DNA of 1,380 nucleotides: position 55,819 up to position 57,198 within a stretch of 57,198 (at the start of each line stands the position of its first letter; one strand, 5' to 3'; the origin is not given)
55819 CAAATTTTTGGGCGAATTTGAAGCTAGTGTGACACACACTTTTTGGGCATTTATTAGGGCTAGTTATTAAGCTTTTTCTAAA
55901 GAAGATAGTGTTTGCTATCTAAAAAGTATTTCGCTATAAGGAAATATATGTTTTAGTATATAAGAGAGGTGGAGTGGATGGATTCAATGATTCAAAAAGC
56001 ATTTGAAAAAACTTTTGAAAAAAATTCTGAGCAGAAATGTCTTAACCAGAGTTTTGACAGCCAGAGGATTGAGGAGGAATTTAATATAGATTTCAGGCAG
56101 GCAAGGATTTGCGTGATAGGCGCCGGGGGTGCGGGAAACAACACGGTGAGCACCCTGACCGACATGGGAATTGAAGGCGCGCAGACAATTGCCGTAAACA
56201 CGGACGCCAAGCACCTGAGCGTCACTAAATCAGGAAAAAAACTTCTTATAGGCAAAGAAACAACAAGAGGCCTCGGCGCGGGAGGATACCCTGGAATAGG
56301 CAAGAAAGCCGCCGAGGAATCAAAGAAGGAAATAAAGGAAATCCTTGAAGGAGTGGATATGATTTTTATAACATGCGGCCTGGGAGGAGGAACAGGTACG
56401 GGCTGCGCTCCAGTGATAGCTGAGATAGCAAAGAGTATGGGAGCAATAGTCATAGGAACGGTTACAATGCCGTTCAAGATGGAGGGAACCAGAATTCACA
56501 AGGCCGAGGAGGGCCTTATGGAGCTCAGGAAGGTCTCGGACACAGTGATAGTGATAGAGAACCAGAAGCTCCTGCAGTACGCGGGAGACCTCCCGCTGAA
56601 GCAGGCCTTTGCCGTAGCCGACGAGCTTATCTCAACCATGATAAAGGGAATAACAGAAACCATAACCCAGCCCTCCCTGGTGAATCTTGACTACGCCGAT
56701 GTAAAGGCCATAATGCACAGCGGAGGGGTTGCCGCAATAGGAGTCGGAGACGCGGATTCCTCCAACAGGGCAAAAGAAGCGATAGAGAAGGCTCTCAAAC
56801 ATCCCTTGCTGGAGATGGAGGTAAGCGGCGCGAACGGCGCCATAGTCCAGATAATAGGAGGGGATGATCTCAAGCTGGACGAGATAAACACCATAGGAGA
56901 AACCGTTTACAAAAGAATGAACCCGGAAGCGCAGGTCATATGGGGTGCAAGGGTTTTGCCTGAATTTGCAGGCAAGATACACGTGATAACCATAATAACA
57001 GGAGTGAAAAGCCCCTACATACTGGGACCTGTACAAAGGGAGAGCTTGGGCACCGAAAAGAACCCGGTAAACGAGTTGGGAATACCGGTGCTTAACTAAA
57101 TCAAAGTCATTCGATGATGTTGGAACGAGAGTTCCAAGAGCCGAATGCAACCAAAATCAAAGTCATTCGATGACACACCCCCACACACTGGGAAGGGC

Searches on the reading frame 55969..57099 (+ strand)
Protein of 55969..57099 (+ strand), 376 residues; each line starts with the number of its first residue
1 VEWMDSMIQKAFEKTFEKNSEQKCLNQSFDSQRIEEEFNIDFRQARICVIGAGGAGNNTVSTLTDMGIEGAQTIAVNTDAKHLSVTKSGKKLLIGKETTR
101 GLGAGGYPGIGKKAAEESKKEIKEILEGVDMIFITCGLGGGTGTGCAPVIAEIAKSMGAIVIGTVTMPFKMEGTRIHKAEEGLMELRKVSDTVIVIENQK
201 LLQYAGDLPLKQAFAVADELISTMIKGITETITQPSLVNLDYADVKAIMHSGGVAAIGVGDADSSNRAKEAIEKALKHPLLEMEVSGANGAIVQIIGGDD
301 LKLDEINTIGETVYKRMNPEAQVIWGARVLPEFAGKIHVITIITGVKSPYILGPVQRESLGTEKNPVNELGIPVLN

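Call 79: search_protein_families(library=pfam, proteins=[window:55969-57099:+], max_evalue=0.0001)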
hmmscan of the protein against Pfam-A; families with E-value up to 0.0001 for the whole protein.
window:55969-57099:+ (376 aa): 2 families
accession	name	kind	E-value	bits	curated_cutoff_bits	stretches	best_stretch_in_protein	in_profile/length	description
PF00091.31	Tubulin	-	1.1e-47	163.2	33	1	46-204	1-188/190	Tubulin/FtsZ family, GTPase domain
PF12327.13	FtsZ_C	-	1.8e-30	105.5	27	1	253-347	1-95/95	FtsZ family, C-terminal domain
